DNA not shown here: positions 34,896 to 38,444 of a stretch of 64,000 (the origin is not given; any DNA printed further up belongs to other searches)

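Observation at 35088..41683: A translationally coupled gene pair: a ~1070-aa secreted protein of unknown function and a 1129-aa S8 subtilase with a long C-terminal extension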

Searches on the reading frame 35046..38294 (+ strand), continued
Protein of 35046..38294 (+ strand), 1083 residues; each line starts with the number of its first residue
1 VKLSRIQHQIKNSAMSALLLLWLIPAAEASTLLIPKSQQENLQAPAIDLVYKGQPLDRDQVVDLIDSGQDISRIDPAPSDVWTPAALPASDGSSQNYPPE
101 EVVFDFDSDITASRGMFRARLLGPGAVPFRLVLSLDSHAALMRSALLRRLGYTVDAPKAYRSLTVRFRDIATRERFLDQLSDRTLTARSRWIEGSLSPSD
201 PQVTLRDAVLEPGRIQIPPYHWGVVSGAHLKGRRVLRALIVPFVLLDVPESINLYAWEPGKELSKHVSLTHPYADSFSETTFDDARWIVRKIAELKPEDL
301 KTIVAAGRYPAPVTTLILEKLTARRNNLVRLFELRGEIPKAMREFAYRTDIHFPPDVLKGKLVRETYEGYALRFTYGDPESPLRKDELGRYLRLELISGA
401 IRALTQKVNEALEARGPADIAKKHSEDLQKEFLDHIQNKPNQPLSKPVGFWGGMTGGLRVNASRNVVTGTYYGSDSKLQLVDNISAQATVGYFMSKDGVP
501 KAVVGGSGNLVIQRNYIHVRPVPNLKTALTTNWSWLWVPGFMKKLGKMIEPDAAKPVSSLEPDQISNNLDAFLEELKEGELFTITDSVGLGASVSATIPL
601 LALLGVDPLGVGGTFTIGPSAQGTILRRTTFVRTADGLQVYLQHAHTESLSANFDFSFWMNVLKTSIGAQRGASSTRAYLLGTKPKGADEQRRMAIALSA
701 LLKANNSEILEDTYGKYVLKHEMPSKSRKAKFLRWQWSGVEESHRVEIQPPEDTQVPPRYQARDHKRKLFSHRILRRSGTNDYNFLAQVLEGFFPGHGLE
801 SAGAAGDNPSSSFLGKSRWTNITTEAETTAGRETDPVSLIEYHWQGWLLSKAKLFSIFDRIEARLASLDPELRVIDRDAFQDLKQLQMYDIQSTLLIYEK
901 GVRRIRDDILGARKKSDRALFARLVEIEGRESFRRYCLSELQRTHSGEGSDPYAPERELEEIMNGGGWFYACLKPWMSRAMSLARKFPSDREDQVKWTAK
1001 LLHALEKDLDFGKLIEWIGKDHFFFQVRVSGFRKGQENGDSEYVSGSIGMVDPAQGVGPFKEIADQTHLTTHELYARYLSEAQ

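Call 64: list_cluster_members(proteins=[L024:9378-12467:+, L024:5980-9378:+, L024:12527-13429:+, L063:9378-12476:+, L063:5980-9378:+, L063:12535-13437:+, L023:9381-12476:+, L023:5980-9381:+, L023:12527-13435:+])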
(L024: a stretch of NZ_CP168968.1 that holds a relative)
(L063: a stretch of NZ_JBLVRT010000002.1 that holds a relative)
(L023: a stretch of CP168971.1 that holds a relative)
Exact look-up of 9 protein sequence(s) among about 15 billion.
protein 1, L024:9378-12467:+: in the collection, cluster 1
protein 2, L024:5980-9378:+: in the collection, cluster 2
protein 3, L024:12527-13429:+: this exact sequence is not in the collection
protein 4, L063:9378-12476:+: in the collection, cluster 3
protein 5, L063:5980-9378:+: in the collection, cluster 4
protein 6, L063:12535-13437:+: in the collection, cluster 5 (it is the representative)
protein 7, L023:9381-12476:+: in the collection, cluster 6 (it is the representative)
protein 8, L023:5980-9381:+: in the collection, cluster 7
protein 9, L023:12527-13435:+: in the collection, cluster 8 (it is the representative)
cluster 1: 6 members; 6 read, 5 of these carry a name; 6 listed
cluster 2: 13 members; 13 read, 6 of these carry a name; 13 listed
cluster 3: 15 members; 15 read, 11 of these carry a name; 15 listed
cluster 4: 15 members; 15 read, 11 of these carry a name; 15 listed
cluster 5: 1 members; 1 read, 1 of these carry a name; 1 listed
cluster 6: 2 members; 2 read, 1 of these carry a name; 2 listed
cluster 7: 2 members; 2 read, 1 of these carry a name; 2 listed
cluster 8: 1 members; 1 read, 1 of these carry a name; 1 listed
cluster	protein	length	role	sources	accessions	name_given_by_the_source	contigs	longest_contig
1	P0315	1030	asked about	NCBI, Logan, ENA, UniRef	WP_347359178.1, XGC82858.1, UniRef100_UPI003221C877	S8 family serine peptidase [Bdellovibrio sp.] | S8 family serine peptidase n=1 Tax=Bdellovibrio TaxID=958 RepID=UPI003221C877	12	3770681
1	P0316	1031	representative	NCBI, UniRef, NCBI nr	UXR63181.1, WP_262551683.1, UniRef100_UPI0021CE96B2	S8 family serine peptidase [Bdellovibrio bacteriovorus] | S8 family serine peptidase n=1 Tax=Bdellovibrio bacteriovorus TaxID=959 ...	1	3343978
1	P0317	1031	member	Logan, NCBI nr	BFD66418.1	hypothetical protein HAGR004_14400 [Bdellovibrio sp. HAGR004]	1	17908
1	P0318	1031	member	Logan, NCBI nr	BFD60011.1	hypothetical protein CKG001_21180 [Bdellovibrio sp. CKG001]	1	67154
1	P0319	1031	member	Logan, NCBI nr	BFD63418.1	hypothetical protein BdHM001_20990 [Bdellovibrio sp. HM001]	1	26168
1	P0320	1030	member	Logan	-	-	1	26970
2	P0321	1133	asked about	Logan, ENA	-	-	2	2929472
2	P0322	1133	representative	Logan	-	-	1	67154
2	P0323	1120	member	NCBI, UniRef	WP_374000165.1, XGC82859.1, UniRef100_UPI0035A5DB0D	hypothetical protein [Bdellovibrio bacteriovorus] | hypothetical protein n=1 Tax=Bdellovibrio bacteriovorus TaxID=959 RepID=UPI0035A5DB0D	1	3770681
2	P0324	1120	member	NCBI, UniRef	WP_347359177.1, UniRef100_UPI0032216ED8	hypothetical protein [Bdellovibrio sp.] | hypothetical protein n=1 Tax=Bdellovibrio sp. TaxID=28201 RepID=UPI0032216ED8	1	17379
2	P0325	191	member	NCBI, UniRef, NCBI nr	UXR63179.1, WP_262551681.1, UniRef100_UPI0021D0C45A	hypothetical protein EZJ49_08825 [Bdellovibrio bacteriovorus] | hypothetical protein n=1 Tax=Bdellovibrio bacteriovorus TaxID=959 RepID=UPI0021D0C45A | hypothetical protein [Bdellovibrio bacteriovorus]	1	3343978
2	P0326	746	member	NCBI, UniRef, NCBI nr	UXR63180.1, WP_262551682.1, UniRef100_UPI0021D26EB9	hypothetical protein EZJ49_08830 [Bdellovibrio bacteriovorus] | hypothetical protein n=1 Tax=Bdellovibrio bacteriovorus TaxID=959 RepID=UPI0021D26EB9 | hypothetical protein [Bdellovibrio bacteriovorus]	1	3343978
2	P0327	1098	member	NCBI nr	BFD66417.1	hypothetical protein HAGR004_14390 [Bdellovibrio sp. HAGR004]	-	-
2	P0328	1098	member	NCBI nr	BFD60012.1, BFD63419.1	hypothetical protein CKG001_21190 [Bdellovibrio sp. CKG001]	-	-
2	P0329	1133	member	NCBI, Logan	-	-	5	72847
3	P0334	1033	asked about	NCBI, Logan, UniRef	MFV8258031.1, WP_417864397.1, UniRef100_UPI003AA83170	S8 family serine peptidase [Bdellovibrio bacteriovorus] | S8 family serine peptidase n=1 Tax=Bdellovibrio bacteriovorus TaxID=959 ...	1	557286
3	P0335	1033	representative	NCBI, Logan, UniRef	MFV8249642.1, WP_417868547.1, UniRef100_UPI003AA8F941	S8 family serine peptidase [Bdellovibrio bacteriovorus] | S8 family serine peptidase n=1 Tax=Bdellovibrio bacteriovorus TaxID=959 ...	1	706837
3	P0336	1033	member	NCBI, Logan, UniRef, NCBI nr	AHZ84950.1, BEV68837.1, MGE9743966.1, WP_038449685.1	S8 family serine peptidase [Bdellovibrio bacteriovorus] | S8 family serine peptidase n=1 Tax=Bdellovibrio bacteriovorus TaxID=959 ...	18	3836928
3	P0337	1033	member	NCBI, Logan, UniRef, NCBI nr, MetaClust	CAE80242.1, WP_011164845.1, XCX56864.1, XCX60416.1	S8 family serine peptidase [Bdellovibrio bacteriovorus] | Serin protease n=1 Tax=Bdellovibrio bacteriovorus (strain ATCC 15356 / DSM 50701 / NCIMB ... | status=active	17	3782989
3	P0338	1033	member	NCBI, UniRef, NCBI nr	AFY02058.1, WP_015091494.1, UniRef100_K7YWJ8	S8 family serine peptidase [Bdellovibrio bacteriovorus] | Serin protease n=1 Tax=Bdellovibrio bacteriovorus str. Tiberius TaxID=1069642 ...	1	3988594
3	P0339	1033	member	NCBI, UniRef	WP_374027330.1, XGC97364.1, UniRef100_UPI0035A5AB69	S8 family serine peptidase [Bdellovibrio bacteriovorus] | S8 family serine peptidase n=1 Tax=Bdellovibrio bacteriovorus TaxID=959 ...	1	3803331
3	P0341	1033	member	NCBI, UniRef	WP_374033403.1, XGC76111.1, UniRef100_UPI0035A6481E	S8 family serine peptidase [Bdellovibrio bacteriovorus] | S8 family serine peptidase n=1 Tax=Bdellovibrio bacteriovorus TaxID=959 ...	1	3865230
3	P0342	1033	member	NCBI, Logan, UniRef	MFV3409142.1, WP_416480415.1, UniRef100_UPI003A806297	S8 family serine peptidase [Bdellovibrio bacteriovorus] | S8 family serine peptidase n=1 Tax=Bdellovibrio bacteriovorus TaxID=959 ...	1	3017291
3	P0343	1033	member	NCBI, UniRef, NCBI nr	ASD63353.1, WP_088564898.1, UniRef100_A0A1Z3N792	S8 family serine peptidase [Bdellovibrio bacteriovorus] | Serine protease n=1 Tax=Bdellovibrio bacteriovorus TaxID=959 RepID=A0A1Z3N792_BDEBC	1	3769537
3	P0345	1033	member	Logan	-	-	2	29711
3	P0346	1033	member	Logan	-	-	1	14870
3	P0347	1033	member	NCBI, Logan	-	-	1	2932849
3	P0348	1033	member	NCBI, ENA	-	-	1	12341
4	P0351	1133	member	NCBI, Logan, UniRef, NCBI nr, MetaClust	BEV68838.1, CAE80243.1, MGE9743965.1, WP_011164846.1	hypothetical protein AB1A81_11145 [Bdellovibrio bacteriovorus] | Uncharacterized protein n=2 Tax=Bdellovibrio bacteriovorus TaxID=959 RepID=Q6MKG4_BDEBA | hypothetical protein [Bdellovibrio bacteriovorus]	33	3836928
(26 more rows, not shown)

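Call 84: search_solved_structures(query=A1, max_evalue=10)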
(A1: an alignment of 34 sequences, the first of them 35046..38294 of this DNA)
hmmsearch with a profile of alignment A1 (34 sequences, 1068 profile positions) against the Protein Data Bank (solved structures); distinct sequences matched with E-value up to 10: 0.

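Call 87: search_protein_families(library=pfam, alignment_id=A3, max_evalue=1)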
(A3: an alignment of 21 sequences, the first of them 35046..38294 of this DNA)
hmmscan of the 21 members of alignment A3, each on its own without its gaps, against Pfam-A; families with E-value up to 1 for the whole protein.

A. member 1, window:35046-38294:+ (1083 aa): 0 families

B. families by the number of members that match (of 21 scanned): 4 families
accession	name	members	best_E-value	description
PF24406.1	nSTAND_NTPase4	2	0.13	Novel STAND NTPase 4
PF21090.3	P-loop_SecA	1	0.043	SecA P-loop domain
PF19505.4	DUF6039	1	0.17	Family of unknown function (DUF6039)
PF17801.7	Melibiase_C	1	0.24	Alpha galactosidase C-terminal beta sandwich domain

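Call 101: fold_search(model_id=the predicted structure, library=viral)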
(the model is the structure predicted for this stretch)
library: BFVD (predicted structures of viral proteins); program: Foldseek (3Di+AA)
matches with E <= 10: 223; with E <= 0.001: 0
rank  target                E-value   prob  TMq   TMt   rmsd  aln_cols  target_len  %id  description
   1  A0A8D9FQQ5            4.7e-03  0.51  0.10  0.12  20.7       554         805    8  TonB-dependent receptor SusC [uncultured marine phage]
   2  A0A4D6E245            1.8e-02  0.90  0.12  0.09  19.9       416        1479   12  Uncharacterized protein [Gordonia phage GodonK]
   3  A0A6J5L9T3            2.6e-02  0.35  0.09  0.15  40.6       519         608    7  Autotransporter beta-domain containing protein [uncultured Caudovirales phage]
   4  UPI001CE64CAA         2.8e-02  0.44  0.09  0.12  33.3       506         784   10  (no name look-up for this kind of identifier)
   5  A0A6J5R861            3.2e-02  0.35  0.09  0.15  34.9       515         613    8  Autotransporter beta-domain containing protein [uncultured Caudovirales phage]
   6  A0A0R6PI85            1.5e-01  0.20  0.10  0.18  21.7       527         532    6  (no name in the UniProt tables at hand)
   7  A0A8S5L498            3.8e-01  0.03  0.06  0.10  37.1       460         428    9  Maturation protein [ssRNA phage SRR5467139_1]
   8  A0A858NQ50            4.4e-01  0.33  0.10  0.33  18.0       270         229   10  Uncharacterized protein [Xanthomonas phage FoX1]
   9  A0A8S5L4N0            4.4e-01  0.02  0.04  0.08  48.0       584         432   10  Maturation protein [ssRNA phage SRR7976299_6]
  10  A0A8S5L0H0            4.8e-01  0.02  0.05  0.08  25.8       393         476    9  Maturation protein [ssRNA phage SRR6960507_13]
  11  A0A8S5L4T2            5.0e-01  0.03  0.04  0.08  38.3       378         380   11  Maturation protein [ssRNA phage SRR5466725_15]
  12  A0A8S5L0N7            5.5e-01  0.04  0.05  0.10  26.9       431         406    8  Maturation protein [ssRNA phage SRR6960799_39]
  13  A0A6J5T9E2            5.8e-01  0.30  0.09  0.32  15.2       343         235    8  Outer membrane protein beta-barrel [uncultured Caudovirales phage]
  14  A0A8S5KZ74            6.1e-01  0.08  0.05  0.10  33.1       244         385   14  Maturation protein [ssRNA phage SRR6960799_30]
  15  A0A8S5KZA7            6.7e-01  0.03  0.03  0.07  36.8       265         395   12  Maturation protein [ssRNA phage SRR6960507_5]
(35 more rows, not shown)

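Call 110: search_protein_families(library=pfam, proteins=[L045:9471-11108:+, L045:11213-11917:+, L045:5078-5779:+, L045:4245-5078:+, L062:12531-13445:+, L001:9036-9779:+, L036:8954-10444:-], max_evalue=0.1)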
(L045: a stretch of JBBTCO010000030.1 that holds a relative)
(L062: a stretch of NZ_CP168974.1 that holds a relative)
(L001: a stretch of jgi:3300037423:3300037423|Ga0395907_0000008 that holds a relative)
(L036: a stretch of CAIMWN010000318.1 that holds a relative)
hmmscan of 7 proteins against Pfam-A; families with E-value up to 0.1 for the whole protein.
L045:9471-11108:+ (546 aa): 6 families
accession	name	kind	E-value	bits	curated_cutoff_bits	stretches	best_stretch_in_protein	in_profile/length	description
PF00441.29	Acyl-CoA_dh_1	-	2.2e-27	96.5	22.4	1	290-447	1-148/150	Acyl-CoA dehydrogenase, C-terminal domain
PF18158.6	AidB_N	-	3.2e-17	63.5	22.9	1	23-172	9-152/156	Adaptive response protein AidB N-terminal domain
PF02770.24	Acyl-CoA_dh_M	-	2.7e-16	60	33.3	1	182-278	2-94/97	Acyl-CoA dehydrogenase, middle domain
PF22217.1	ACDH-11_C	-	3.7e-08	34.2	27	1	454-545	3-98/122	Acyl-CoA dehydrogenase 11 C-terminal domain-like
PF22924.1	ACOX_C_alpha1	-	1.2e-07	32.1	27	1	336-447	48-167/169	Acyl-CoA oxidase, C-alpha1 domain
PF08028.16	Acyl-CoA_dh_2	-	2.9e-07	31.3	22.7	1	308-436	4-132/134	Acyl-CoA dehydrogenase, C-terminal domain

L045:11213-11917:+ (235 aa): 1 family
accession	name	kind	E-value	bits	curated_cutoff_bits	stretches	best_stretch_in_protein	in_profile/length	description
PF01618.21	MotA_ExbB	-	3.7e-26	91.8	22.9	1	76-197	3-124/127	MotA/TolQ/ExbB proton channel family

L045:5078-5779:+ (234 aa): 0 families

L045:4245-5078:+ (278 aa): 0 families

L062:12531-13445:+ (305 aa): 1 family
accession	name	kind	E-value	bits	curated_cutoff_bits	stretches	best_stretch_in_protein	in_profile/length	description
PF07262.16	CdiI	-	0.07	13.4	25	0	152-209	34-93/155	CDI immunity protein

L001:9036-9779:+ (248 aa): 1 family
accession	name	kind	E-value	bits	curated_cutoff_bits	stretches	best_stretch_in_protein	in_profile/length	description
PF06791.18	TMP_2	-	0.021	14.9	30.2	1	120-185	127-192/208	Prophage tail length tape measure protein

L036:8954-10444:- (496 aa): 1 family
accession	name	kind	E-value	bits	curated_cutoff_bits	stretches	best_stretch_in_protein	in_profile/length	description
PF00221.24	Lyase_aromatic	-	1.9e-197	657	27.3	1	10-470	1-465/466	Aromatic amino acid lyase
